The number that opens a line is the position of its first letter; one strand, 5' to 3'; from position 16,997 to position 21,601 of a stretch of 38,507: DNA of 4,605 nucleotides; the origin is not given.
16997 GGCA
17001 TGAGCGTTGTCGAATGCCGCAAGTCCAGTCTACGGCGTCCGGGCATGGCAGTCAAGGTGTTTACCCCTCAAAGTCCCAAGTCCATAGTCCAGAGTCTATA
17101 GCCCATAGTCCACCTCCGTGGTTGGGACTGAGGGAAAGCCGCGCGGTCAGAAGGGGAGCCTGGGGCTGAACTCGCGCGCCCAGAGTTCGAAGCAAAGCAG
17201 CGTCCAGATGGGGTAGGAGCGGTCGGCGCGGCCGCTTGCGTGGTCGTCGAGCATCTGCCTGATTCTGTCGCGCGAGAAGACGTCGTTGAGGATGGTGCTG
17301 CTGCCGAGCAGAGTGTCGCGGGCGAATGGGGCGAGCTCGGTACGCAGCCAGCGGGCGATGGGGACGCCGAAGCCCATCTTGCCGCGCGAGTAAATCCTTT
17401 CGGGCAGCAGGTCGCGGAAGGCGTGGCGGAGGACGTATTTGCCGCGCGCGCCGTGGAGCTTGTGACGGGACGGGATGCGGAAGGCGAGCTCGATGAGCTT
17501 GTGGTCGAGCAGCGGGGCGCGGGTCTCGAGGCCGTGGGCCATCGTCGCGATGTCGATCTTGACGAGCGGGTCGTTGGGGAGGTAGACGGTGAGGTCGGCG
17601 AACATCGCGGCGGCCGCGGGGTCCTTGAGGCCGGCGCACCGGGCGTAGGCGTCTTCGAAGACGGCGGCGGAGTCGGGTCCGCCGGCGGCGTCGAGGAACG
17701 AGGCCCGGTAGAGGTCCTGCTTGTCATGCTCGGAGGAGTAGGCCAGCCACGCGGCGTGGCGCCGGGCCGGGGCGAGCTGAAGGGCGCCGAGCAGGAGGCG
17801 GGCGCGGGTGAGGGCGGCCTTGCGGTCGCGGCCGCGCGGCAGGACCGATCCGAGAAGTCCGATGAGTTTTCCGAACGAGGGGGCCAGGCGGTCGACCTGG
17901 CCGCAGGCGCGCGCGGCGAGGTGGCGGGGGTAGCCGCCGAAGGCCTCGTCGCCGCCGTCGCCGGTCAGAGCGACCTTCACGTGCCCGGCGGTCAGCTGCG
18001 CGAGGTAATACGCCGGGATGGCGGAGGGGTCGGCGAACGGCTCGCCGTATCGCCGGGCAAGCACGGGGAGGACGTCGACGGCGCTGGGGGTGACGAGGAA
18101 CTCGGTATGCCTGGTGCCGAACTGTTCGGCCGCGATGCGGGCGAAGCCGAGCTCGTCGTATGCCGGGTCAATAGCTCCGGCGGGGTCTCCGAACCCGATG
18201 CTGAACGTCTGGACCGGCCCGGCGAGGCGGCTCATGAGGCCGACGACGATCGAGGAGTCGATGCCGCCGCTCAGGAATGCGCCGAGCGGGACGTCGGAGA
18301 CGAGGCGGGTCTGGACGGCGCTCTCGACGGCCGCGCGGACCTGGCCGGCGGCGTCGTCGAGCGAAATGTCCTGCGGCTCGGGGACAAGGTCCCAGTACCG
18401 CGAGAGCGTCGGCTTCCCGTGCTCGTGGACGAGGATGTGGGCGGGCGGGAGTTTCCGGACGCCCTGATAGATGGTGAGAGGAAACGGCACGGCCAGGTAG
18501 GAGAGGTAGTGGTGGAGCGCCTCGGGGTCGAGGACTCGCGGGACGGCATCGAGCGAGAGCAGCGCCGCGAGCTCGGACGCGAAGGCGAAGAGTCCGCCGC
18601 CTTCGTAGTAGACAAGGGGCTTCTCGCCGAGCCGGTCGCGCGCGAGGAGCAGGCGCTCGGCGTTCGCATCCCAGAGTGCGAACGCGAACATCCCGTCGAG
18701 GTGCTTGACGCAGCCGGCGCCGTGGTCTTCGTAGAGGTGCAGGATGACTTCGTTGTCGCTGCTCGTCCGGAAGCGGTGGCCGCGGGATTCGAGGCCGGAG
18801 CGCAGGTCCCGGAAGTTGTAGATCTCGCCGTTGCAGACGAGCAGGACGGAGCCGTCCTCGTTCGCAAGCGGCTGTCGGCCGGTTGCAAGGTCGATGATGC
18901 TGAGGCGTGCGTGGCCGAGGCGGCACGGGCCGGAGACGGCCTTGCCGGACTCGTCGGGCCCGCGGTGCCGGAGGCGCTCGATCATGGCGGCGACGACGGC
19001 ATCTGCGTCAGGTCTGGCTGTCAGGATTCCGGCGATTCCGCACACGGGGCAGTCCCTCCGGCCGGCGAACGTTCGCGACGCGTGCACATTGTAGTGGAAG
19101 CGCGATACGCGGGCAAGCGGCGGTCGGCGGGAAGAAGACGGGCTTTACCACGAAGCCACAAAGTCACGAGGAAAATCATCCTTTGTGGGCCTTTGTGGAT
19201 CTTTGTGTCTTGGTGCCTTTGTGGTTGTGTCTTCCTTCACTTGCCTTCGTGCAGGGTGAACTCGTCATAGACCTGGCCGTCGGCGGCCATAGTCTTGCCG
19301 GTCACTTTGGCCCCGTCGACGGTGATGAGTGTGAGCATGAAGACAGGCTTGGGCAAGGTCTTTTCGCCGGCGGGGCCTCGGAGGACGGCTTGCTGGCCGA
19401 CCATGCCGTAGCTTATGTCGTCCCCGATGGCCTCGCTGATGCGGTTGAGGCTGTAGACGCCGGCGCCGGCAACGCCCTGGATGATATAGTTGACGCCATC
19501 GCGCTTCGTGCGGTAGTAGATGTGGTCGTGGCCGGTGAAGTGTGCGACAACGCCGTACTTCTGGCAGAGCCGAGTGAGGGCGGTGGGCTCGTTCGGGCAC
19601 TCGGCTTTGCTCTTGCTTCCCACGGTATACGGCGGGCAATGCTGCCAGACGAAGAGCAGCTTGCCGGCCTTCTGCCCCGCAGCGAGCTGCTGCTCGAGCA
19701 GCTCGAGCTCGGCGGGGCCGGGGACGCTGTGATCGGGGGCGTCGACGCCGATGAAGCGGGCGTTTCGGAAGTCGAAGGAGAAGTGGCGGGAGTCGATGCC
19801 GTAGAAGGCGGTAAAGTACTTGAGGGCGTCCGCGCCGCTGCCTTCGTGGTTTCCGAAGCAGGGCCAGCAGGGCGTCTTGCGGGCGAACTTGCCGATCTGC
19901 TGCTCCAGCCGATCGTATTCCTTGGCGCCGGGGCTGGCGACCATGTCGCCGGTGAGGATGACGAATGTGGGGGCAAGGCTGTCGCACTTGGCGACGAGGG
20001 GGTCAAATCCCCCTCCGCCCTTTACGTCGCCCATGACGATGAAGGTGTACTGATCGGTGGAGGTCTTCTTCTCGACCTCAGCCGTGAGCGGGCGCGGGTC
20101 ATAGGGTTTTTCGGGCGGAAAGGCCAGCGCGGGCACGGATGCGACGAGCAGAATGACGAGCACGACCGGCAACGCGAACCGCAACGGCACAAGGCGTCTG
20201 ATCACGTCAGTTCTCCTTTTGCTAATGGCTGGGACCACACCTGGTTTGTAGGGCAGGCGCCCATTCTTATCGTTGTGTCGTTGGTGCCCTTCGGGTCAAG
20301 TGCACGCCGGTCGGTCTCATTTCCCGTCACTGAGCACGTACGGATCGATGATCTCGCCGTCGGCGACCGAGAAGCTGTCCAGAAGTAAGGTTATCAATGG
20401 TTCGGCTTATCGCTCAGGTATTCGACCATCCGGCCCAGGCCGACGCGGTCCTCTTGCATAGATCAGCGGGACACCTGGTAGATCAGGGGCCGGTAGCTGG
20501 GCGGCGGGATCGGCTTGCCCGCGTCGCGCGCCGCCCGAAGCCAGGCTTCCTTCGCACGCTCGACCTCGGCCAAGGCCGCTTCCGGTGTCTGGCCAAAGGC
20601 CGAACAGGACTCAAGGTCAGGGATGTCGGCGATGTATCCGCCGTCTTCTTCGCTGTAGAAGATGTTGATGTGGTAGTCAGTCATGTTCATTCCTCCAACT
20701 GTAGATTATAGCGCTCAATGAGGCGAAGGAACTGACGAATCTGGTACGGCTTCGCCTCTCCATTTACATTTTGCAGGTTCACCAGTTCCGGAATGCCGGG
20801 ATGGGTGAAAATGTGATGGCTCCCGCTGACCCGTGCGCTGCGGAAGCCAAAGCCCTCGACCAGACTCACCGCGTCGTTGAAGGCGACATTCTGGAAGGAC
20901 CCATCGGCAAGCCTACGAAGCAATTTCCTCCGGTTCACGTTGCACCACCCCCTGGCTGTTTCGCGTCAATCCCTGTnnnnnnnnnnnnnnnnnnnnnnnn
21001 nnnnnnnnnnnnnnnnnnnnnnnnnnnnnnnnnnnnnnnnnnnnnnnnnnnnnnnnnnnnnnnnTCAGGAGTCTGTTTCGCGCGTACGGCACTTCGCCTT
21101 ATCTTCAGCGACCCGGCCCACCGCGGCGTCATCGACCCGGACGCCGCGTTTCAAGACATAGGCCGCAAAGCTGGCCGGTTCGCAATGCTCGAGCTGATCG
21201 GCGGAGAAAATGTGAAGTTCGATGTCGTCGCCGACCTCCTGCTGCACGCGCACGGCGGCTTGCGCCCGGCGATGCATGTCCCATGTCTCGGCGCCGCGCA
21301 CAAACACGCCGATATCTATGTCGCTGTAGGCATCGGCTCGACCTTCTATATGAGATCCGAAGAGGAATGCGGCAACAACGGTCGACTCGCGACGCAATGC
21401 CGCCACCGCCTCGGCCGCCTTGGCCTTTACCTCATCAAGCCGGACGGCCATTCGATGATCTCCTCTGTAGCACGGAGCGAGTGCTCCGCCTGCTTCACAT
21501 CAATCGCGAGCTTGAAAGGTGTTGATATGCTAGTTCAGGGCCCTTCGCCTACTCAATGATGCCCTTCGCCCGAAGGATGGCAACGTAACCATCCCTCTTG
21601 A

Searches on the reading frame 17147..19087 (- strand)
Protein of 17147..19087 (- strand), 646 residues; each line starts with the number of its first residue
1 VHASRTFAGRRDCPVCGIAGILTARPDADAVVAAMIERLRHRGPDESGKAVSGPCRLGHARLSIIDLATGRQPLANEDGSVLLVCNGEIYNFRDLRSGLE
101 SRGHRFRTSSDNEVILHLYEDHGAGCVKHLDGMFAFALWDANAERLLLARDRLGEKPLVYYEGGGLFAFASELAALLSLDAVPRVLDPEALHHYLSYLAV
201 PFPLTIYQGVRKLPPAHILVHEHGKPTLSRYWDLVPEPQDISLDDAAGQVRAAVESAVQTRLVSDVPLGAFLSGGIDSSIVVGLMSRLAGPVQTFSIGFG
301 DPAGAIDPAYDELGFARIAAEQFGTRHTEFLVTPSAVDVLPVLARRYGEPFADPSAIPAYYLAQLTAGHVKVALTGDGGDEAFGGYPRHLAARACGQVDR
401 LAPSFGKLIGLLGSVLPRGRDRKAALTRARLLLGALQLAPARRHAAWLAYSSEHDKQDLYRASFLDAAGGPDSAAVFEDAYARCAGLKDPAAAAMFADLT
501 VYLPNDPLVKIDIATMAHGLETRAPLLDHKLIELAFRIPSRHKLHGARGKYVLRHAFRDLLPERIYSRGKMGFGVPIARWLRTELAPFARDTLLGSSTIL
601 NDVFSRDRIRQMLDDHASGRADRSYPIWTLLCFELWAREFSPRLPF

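Call 96: search_protein_families(library=pfam, proteins=[window:17147-19087:-], max_evalue=0.00001)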
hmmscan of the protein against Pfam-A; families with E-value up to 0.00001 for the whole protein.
window:17147-19087:- (646 aa): 3 families
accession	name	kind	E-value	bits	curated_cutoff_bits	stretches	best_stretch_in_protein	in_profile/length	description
PF00733.27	Asn_synthase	-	4.5e-97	326.3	21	1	249-638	1-354/354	Asparagine synthase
PF13537.11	GATase_7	-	3.1e-46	156.8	25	1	59-177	1-122/123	Glutamine amidotransferase domain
PF13522.11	GATase_6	-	8.9e-41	139.4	27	1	44-172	1-130/130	Glutamine amidotransferase domain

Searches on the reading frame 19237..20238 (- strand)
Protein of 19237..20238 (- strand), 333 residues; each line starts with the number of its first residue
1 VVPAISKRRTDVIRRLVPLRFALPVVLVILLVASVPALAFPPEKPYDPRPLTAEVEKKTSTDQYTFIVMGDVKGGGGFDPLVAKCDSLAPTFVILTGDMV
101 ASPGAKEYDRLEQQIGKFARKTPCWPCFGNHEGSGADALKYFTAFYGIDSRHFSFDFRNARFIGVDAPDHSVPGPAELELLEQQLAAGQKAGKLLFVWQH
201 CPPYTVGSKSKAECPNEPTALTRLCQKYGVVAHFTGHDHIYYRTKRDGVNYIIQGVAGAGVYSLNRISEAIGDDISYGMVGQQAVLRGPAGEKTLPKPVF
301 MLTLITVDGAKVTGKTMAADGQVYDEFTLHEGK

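Call 96: search_protein_families(library=pfam, proteins=[window:19237-20238:-], max_evalue=0.00001)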
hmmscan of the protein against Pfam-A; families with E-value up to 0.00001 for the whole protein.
window:19237-20238:- (333 aa): 1 family
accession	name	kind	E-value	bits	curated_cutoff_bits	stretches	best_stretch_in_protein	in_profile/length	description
PF00149.33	Metallophos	-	1.9e-13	51.8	21.5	1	65-241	2-191/191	Calcineurin-like phosphoesterase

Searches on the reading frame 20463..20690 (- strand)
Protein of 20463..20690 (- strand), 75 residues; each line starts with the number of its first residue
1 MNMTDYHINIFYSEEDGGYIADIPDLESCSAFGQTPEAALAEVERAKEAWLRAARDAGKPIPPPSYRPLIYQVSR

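Call 7: search_protein_families(library=pfam, proteins=[window:20463-20690:-], max_evalue=1)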
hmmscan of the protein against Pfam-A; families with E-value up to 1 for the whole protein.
window:20463-20690:- (75 aa): 2 families
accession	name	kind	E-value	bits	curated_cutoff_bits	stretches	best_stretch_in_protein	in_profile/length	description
PF21748.3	UPF0150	-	4.4e-06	27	27.3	1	13-62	15-64/64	UPF0150-like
PF15919.11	HicB_lk_antitox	-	5.3e-05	23.8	27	1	6-65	1-59/123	HicB_like antitoxin of bacterial toxin-antitoxin system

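Call 8: search_protein_families(library=ncbifam, proteins=[window:20463-20690:-], max_evalue=1)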
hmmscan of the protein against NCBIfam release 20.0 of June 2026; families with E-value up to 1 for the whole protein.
window:20463-20690:- (75 aa): 0 families

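Call 71: search_solved_structures(query=window:20466-20690:-, max_evalue=10, show_alignments=5)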
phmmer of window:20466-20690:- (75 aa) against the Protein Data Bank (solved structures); distinct sequences matched with E-value up to 10: 3.
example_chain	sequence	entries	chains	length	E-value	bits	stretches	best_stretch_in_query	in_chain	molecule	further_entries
2dsy_A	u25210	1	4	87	0.097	16.1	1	16-63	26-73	Hypothetical protein TTHA0281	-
4p78_A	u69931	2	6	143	0.83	13.1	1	10-69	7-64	HicB3 antitoxin | Antitoxin HicB3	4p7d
9l5s_CV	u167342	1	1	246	2.4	11.6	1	37-69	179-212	Putative pre-mRNA splicing protein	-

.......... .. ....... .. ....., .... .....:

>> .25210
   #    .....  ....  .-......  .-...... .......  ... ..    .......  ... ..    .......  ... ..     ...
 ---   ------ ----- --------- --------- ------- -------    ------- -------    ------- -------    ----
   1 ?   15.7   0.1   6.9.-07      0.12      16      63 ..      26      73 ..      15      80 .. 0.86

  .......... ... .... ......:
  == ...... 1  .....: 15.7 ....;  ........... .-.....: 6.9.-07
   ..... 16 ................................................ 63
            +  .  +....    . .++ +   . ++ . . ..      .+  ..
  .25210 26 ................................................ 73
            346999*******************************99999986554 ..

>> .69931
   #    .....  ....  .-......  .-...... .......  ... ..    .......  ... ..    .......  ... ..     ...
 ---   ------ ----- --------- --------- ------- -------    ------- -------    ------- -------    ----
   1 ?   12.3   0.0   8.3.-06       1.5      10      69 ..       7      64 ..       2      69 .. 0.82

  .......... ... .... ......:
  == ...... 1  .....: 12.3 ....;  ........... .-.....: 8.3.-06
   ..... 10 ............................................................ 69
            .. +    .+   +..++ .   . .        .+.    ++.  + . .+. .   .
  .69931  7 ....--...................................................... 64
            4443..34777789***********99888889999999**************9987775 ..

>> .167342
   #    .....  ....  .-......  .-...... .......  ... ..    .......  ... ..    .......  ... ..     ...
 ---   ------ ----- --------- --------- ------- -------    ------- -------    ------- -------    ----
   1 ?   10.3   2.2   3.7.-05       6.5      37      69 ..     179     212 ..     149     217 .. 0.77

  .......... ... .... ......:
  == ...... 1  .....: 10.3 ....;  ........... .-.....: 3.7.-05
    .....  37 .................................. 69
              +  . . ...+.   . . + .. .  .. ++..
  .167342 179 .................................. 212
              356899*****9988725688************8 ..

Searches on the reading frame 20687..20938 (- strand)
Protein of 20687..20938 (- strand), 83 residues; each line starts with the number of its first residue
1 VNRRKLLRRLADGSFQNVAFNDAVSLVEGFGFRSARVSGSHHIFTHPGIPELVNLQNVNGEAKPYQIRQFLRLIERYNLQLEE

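Call 7: search_protein_families(library=pfam, proteins=[window:20687-20938:-], max_evalue=1)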
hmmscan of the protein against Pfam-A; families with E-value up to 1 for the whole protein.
window:20687-20938:- (83 aa): 1 family
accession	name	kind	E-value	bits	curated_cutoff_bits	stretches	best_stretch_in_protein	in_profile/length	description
PF07927.17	HicA_toxin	-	5e-09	36.6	27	1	21-72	2-54/58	HicA toxin of bacterial toxin-antitoxin,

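Call 8: search_protein_families(library=ncbifam, proteins=[window:20687-20938:-], max_evalue=1)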
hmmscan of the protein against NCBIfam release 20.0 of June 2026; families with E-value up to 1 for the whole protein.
window:20687-20938:- (83 aa): 0 families

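Call 60: search_solved_structures(query=window:20687-20938:-, max_evalue=1, show_alignments=5)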
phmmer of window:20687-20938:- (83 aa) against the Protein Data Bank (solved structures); distinct sequences matched with E-value up to 1: 3.
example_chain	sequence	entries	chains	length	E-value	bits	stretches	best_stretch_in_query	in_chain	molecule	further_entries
4c26_A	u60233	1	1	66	0.0072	19.6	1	23-57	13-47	HICA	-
6g26_E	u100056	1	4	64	0.0073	19.5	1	23-57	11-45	HicA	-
4ey3_A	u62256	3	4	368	0.86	13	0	16-73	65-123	Twin-arginine translocation pathway signal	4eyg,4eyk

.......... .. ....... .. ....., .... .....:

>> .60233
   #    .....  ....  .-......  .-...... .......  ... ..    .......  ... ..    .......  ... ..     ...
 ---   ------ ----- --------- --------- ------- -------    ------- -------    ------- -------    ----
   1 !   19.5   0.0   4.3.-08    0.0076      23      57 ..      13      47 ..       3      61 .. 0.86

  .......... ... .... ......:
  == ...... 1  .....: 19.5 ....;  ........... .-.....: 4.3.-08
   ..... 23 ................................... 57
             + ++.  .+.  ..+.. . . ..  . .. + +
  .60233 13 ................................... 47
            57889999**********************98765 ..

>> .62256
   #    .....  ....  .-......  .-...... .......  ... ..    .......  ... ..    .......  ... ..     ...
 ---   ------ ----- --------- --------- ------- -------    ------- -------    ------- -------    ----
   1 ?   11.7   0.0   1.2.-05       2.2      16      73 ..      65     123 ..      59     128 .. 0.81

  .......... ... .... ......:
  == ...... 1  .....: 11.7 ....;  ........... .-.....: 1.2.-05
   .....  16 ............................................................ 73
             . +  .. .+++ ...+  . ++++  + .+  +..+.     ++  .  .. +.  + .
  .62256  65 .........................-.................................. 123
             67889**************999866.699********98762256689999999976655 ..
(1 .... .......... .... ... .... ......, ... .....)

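Call 63: find_related_loci(query=window:20690-20938:-, collection=viral_contigs, flank=300)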
Query window:20690-20938:- (83 aa) in viral_contigs; peptide patterns used: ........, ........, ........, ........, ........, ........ (x = any residue, [..] = any of these).
94 stretches matched a pattern, but none encodes a relative of the query by tblastn (E <= 1e-3).

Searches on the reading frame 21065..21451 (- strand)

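Call 7: search_protein_families(library=pfam, proteins=[window:21065-21451:-], max_evalue=1)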
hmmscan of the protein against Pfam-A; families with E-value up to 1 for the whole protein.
window:21065-21451:- (128 aa): 2 families
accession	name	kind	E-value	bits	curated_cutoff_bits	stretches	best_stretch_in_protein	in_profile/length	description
PF18765.7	Polbeta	-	5.1e-09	36.6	26.9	1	18-85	6-72/93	Polymerase beta, Nucleotidyltransferase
PF01909.29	NTP_transf_2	-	1.4e-06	29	21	1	17-64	6-56/93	Nucleotidyltransferase domain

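Call 8: search_protein_families(library=ncbifam, proteins=[window:21065-21451:-], max_evalue=1)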
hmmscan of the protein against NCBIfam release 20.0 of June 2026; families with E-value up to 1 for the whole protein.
window:21065-21451:- (128 aa): 14 families
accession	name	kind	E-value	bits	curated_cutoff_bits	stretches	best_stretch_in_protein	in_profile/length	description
NF047752.1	MntA_antitoxin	equivalog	4.9e-10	39.2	60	1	20-106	2-80/106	type VII toxin-antitoxin system MntA family adenylyltransferase antitoxin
NF000119.1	linco_LnuF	exception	0.00023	20.5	450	1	18-80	13-77/273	lincosamide nucleotidyltransferase Lnu(F)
NF033127.1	ANT_3pp_AadA3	exception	0.00094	18.7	595.5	1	16-52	12-50/258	ANT(3'')-Ia family aminoglycoside nucleotidyltransferase AadA3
NF010309.0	PRK13746.1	subfamily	0.00099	18.5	193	1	7-54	8-57/263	aminoglycoside adenylyltransferase family protein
NF012157.0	ANT_3pp_I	equivalog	0.0012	18.1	375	1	15-62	10-58/256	AadA family aminoglycoside 3''-O-nucleotidyltransferase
NF040958.1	linco_LnuH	exception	0.0031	17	540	1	20-60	15-55/256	lincosamide nucleotidyltransferase Lnu(H)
NF053581.1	ANT_3pp_Ic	exception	0.0036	16.9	545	1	13-56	16-59/265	aminoglycoside nucleotidyltransferase ANT(3'')-Ic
NF028535.0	ANT_4p_II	subfamily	0.0087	15.3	350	1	15-58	8-52/251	ANT(4')-II family aminoglycoside nucleotidyltransferase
NF033182.0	linco_LnuG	exception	0.014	15.2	525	1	7-53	6-49/267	lincosamide nucleotidyltransferase Lnu(G)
NF045972.1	ANT_3pp_I_Serra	equivalog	0.015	15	500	1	14-54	16-56/261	ANT(3'')-I family aminoglycoside adenylyltransferase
NF033220.1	ANT_3pp_II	equivalog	0.015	14.7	400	1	16-75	14-73/258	ANT(3'')-II family aminoglycoside nucleotidyltransferase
NF033126.1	ANT_3pp_AadA1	exception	0.017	14.7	587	1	7-55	3-55/258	ANT(3'')-Ia family aminoglycoside nucleotidyltransferase AadA1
NF000235.3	linco_LnuB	exception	0.025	14.2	525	1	22-56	18-52/267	lincosamide nucleotidyltransferase Lnu(B)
NF012212.1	ANT_9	subfamily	0.069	12.4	340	1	21-56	17-52/249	aminoglycoside nucleotidyltransferase ANT(9)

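Call 9: search_protein_families(library=padloc, proteins=[window:21065-21451:-], max_evalue=1)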
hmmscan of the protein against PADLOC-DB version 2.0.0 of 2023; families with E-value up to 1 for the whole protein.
window:21065-21451:- (128 aa): 8 families
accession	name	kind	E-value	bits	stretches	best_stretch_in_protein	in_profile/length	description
PDLC04907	PDC-S09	-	1.3e-07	29.7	1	5-94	6-99/114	-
PDLC04368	PDC-M05A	-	9.3e-06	23.6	1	22-89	104-168/201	-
PDLC04903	PDC-S09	-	1.3e-05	23.5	1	11-104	13-106/108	-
PDLC04906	PDC-S09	-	4.9e-05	21.6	1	7-58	6-58/98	-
PDLC04904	PDC-S09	-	0.00045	18.4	1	1-59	1-60/104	-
PDLC04902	PDC-S09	-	0.0012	17.1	1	11-56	7-52/97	-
PDLC04905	PDC-S09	-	0.0012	17.1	1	11-54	7-51/101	-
PDLC04369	PDC-M05A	-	0.0017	16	1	17-100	97-177/201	-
